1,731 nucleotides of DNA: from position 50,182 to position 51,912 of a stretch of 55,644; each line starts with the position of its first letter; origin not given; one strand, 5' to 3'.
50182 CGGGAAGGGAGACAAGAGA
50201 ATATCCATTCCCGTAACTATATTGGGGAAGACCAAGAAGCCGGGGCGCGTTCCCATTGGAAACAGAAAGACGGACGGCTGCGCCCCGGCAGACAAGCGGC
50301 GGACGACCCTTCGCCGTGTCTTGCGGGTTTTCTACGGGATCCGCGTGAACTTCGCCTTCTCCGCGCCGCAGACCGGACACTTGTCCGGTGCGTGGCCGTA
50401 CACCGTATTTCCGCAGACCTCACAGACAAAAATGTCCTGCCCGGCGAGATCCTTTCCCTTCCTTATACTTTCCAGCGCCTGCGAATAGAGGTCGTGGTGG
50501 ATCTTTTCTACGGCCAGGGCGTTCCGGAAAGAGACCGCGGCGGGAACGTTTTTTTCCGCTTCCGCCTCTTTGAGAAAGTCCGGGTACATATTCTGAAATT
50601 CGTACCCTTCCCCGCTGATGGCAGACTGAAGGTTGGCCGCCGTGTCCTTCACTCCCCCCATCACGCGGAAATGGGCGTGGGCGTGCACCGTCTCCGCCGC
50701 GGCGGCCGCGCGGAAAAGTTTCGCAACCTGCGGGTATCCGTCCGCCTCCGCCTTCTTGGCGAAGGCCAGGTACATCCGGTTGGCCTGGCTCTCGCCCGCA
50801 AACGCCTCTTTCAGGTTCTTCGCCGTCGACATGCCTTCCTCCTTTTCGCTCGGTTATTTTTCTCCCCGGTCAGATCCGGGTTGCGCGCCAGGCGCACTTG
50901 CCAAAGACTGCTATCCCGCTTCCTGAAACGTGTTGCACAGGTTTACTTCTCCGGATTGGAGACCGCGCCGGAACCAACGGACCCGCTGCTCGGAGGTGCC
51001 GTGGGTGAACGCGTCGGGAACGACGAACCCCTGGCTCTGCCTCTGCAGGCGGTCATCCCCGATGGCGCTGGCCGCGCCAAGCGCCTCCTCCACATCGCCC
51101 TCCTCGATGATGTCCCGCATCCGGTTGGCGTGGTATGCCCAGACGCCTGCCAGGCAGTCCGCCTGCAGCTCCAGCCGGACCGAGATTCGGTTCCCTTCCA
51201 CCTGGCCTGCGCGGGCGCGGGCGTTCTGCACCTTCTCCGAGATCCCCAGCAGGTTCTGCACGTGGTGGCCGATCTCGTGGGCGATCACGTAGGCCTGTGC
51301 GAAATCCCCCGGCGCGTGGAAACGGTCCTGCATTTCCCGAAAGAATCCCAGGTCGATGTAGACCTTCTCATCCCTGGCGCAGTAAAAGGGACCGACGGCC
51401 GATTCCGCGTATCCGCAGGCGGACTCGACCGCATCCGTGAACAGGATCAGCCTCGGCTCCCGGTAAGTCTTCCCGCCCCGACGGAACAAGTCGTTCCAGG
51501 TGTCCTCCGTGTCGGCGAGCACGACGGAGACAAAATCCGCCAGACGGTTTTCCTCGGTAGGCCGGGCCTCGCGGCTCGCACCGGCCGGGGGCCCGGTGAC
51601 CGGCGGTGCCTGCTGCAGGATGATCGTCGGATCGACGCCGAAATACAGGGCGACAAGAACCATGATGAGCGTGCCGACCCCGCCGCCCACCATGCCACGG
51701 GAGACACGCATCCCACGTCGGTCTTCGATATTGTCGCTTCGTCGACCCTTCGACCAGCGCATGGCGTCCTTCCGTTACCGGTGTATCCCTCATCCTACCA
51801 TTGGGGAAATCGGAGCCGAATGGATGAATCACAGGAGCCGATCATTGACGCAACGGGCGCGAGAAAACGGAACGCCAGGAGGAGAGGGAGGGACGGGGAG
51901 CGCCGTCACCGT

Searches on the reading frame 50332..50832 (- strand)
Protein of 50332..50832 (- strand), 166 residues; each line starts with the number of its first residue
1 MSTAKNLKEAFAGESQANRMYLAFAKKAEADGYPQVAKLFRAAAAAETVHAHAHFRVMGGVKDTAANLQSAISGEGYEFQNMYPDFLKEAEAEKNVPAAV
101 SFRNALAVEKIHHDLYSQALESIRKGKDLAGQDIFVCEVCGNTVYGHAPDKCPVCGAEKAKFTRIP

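Call 63: search_protein_families(library=pfam, proteins=[window:50332-50832:-], max_evalue=0.001)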
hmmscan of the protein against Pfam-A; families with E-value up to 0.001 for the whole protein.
window:50332-50832:- (166 aa): 3 families
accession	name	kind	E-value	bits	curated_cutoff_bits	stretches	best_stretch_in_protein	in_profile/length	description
PF02915.23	Rubrerythrin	-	1.6e-25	90.5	22.8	1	5-119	1-136/137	Rubrerythrin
PF21349.2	RUBY_RBDX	-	2.7e-09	36.7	26.5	1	135-162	1-29/30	Rubrerythrin, rubredoxin-like domain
PF00210.30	Ferritin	-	0.00088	19.7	24.5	0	5-135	2-118/142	Ferritin-like domain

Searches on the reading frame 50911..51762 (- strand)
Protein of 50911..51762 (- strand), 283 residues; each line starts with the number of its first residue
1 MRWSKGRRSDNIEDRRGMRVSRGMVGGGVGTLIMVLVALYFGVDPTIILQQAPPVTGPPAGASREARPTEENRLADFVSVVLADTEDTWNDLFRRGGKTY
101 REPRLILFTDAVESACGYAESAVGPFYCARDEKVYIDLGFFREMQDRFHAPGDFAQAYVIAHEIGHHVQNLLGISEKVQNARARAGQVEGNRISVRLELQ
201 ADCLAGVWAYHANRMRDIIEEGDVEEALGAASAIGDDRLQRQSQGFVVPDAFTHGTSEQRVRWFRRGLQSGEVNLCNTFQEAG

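Call 63: search_protein_families(library=pfam, proteins=[window:50911-51762:-], max_evalue=0.001)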
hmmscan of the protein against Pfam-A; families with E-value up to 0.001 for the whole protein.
window:50911-51762:- (283 aa): 1 family
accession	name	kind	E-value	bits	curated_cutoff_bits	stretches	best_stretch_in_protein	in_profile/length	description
PF04228.19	Zn_peptidase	-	4.4e-118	394.4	23.2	1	1-279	1-290/290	Putative neutral zinc metallopeptidase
